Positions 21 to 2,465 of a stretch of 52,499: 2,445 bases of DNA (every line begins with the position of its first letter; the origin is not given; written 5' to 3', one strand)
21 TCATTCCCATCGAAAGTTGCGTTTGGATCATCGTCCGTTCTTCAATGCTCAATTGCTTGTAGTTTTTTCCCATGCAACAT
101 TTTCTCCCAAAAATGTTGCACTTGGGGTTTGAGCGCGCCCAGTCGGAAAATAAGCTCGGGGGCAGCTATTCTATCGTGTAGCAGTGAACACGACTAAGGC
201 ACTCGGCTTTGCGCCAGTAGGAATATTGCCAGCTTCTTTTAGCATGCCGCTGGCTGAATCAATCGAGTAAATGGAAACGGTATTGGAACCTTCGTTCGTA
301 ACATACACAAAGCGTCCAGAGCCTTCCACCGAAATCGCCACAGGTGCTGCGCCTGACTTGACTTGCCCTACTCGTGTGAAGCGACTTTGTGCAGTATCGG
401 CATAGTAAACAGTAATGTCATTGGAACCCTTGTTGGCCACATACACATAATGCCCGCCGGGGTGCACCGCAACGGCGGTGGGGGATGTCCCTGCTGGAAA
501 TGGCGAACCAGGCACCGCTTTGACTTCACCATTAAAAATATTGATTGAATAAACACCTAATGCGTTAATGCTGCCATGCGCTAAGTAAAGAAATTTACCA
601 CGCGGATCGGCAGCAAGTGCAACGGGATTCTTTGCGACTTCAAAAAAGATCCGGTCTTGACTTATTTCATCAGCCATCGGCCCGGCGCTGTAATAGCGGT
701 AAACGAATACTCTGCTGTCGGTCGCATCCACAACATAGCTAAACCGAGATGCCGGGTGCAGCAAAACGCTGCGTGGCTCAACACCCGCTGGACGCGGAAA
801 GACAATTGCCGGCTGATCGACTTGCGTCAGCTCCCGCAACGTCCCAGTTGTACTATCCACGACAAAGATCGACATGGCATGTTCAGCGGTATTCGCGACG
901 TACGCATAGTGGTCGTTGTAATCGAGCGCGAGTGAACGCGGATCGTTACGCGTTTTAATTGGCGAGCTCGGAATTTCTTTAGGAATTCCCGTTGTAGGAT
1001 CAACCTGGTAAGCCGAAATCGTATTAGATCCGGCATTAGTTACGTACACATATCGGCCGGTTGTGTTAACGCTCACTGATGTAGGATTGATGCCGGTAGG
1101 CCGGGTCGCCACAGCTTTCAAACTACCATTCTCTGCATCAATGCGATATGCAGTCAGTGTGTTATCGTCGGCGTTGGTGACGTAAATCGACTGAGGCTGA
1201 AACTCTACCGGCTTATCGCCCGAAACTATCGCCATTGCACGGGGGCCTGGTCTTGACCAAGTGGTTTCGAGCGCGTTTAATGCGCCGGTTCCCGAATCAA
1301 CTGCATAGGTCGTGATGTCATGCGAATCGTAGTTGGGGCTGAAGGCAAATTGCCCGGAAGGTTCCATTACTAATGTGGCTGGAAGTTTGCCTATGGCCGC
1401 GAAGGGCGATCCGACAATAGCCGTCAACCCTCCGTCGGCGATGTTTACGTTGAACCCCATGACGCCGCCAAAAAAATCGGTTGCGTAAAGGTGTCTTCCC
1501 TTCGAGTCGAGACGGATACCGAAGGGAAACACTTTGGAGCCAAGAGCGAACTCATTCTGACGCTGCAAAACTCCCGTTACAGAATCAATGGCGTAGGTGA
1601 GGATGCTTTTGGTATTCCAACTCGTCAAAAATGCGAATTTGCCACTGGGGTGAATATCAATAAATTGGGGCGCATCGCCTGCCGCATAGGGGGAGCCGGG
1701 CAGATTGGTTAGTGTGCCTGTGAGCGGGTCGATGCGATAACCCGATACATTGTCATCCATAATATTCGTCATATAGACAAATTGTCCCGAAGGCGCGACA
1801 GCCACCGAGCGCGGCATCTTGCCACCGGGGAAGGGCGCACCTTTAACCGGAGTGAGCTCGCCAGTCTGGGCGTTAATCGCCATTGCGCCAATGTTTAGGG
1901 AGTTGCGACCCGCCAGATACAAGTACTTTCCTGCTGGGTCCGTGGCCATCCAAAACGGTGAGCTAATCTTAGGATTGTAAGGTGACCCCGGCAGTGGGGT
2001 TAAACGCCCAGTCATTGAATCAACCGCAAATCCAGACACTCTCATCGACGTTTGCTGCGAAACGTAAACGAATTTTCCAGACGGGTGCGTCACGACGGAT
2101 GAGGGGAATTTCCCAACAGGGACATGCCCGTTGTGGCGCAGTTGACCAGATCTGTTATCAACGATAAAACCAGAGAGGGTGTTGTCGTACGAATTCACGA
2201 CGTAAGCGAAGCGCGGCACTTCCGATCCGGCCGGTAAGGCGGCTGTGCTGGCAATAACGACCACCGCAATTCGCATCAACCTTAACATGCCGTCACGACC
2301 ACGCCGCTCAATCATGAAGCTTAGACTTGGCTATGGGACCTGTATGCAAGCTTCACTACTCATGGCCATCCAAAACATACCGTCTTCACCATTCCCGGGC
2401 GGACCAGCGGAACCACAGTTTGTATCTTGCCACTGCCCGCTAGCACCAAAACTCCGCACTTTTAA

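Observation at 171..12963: Nine-gene outer-membrane redox operon: candidate new type of porin-cytochrome extracellular electron transfer system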

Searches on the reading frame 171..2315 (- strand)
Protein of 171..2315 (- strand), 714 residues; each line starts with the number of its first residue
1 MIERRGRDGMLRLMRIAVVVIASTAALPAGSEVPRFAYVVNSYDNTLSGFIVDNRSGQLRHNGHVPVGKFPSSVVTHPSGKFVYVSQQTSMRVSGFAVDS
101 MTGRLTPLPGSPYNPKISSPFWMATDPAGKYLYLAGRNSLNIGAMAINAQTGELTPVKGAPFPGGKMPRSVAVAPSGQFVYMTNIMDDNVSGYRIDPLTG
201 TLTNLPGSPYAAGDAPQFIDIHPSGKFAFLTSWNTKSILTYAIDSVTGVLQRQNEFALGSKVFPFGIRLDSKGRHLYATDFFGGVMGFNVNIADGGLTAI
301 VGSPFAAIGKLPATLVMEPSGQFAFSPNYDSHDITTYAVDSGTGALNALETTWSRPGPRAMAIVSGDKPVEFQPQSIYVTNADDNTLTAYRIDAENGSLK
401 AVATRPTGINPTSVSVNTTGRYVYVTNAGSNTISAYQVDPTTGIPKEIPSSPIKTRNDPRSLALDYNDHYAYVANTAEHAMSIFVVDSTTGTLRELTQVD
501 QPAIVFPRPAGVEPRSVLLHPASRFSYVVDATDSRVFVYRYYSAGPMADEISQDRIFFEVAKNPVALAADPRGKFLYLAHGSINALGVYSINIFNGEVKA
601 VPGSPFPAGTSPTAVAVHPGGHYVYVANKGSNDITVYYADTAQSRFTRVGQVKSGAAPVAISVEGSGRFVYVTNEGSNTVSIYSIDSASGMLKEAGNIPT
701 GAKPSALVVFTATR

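Call 3: search_protein_families(library=pfam, proteins=[window:171-2315:-], max_evalue=0.01)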
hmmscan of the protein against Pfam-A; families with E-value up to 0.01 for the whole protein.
window:171-2315:- (714 aa): 7 families
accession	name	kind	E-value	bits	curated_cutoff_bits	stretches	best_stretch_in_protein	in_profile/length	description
PF10282.15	Lactonase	-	8.1e-81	272.3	21.7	8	598-705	233-340/344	Lactonase, 7-bladed beta-propeller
PF08450.18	SGL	-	1.1e-06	28.9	26.3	0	387-484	115-210/246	SMP-30/Gluconolactonase/LRE-like region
PF01731.26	Arylesterase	-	1.4e-05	25.6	21.3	0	410-438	55-83/86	Arylesterase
PF04053.20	B-prop_COPA_B_2nd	-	2e-05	24.7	57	0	611-685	32-95/248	COPA/B second beta-propeller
PF01436.27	NHL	-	3.6e-05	24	20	0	410-434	3-26/28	NHL repeat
PF21783.3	YNCE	-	0.0013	18.6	27.1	0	610-684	198-270/339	YNCE-like beta-propeller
PF23726.1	Beta-prop_RSE1_2nd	-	0.0027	17.5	30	0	611-709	110-210/327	RSE1/DDB1/CPSF1 second beta-propeller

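Call 4: search_protein_families(library=ncbifam, proteins=[window:171-2315:-], max_evalue=0.01)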
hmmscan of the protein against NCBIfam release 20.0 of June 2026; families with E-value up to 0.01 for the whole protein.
window:171-2315:- (714 aa): 10 families
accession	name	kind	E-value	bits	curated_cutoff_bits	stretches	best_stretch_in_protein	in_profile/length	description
NF008258.1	PRK11028.1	equivalog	3.6e-47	161.1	370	4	374-663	47-328/330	6-phosphogluconolactonase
TIGR03866.1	PQQ_ABC_repeats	subfamily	1.1e-27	96.9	287.3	2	374-523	10-136/310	PQQ-dependent catabolism-associated beta-propeller protein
NF052340.1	hydrazine_beta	equivalog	5e-19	68.6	560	1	610-690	33-109/372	hydrazine synthase subunit beta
NF052460.1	L-NosZ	equivalog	9.8e-19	67.2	700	2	569-707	50-179/480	clade III lactonase-type nitrous-oxide reductase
NF050136.1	PGL_lacton_Staph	exception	1.2e-18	67.2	500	1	413-497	244-328/341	6-phosphogluconolactonase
TIGR02276.1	beta_rpt_yvtn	repeat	1.9e-12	46.9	27.85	2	666-709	2-41/42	beta-propeller repeat protein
TIGR03907.1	QH_beta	equivalog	1.9e-08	33.8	223.2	0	40-134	6-97/338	quinohemoprotein amine dehydrogenase subunit beta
NF048007.1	MmpL3Stblzr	equivalog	1.7e-07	30.8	600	1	582-682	106-206/366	MmpL3/TtfA transport complex stabilizer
NF052342.1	hydrazine_BC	exception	2.4e-07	29.3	1250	0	610-687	39-112/690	hydrazine synthase subunit beta-gamma fusion subunit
NF052280.1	7_blade_YncE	equivalog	1.1e-05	24.4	400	1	377-495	41-164/338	7-bladed beta-propeller protein YncE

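Call 78: find_related_loci(query=A4, collection=metagenome_contigs, flank=10000)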
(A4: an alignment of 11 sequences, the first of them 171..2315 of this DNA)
Query A4 (714 aa) in metagenome_contigs; peptide patterns used: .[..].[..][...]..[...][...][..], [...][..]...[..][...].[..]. (x = any residue, [..] = any of these).
356 stretches matched a pattern; 80 encode a relative of the query (tblastn E <= 1e-3); 77 distinct loci.
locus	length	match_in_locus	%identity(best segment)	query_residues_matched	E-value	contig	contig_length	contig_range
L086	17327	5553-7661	68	10-714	0e+0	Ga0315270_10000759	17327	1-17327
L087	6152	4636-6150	65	4-714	0e+0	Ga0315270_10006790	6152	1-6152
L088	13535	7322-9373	44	29-714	0e+0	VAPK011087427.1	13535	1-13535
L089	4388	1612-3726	34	5-714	1e-124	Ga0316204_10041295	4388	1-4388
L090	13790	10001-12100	33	10-714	3e-119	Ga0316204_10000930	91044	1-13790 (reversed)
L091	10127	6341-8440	33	10-714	3e-119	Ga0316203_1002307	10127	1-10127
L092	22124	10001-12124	33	7-711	2e-116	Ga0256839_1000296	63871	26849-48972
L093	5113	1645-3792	32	1-709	2e-114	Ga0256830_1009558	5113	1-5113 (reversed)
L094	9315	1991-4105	32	13-707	9e-108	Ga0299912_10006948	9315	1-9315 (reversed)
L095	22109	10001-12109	34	11-714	2e-123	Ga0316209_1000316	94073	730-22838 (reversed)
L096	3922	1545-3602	32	35-707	2e-106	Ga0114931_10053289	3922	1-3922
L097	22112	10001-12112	32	10-702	4e-104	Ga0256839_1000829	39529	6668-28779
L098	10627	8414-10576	31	10-714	3e-100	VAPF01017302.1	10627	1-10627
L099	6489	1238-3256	34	3-714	1e-93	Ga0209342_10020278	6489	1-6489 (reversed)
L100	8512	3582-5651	30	13-692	4e-90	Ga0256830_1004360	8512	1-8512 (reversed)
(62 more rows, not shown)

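Call 84: search_solved_structures(query=A4, max_evalue=0.001)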
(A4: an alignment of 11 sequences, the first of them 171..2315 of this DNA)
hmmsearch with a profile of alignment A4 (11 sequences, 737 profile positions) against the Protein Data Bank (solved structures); distinct sequences matched with E-value up to 0.001: 25.
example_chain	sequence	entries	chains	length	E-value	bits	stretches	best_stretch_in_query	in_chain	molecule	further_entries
6igb_A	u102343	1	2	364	6.2e-29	103.8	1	408-734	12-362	Periplasmic gluconolactonase, PpgL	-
3fgb_A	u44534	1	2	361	1.6e-28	102.4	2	488-679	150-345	uncharacterized protein Q89ZH8_BACTN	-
3scy_A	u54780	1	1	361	7.4e-28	100.3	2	488-679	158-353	Hypothetical bacterial 6-phosphogluconolactonase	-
1ri6_A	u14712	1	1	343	1.8e-26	95.7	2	540-732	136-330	putative isomerase ybhE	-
1l0q_A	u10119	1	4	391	1.8e-25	92.4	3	580-700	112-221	Surface layer protein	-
4qrj_A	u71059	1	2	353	6.5e-25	90.5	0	147-221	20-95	putative 6-phosphogluconolactonase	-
6nau_A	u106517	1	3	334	2.4e-22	82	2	441-523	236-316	6-phosphogluconolactonase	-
3hfq_A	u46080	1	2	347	3.3e-22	81.6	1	407-720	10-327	uncharacterized protein lp_2219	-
5c2v_B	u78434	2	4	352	1.5e-20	76.1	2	630-698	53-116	HYDRAZINE SYNTHASE BETA SUBUNIT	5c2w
3u4y_A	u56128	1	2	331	2.2e-08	35.9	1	578-717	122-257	uncharacterized protein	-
6h15_A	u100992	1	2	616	8e-07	30.7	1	405-553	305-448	Low-density lipoprotein receptor-related protein 6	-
6h16_A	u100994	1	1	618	8.1e-07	30.7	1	405-553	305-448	Low-density lipoprotein receptor-related protein 6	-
4a0p_A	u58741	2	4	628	8.5e-07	30.6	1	405-553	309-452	LOW-DENSITY LIPOPROTEIN RECEPTOR-RELATED PROTEIN 6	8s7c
5fww_A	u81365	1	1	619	1.1e-06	30.3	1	405-553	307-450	LOW-DENSITY LIPOPROTEIN RECEPTOR-RELATED PROTEIN 6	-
5gje_B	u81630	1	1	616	1.1e-06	30.3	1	405-553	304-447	Low-density lipoprotein receptor-related protein 6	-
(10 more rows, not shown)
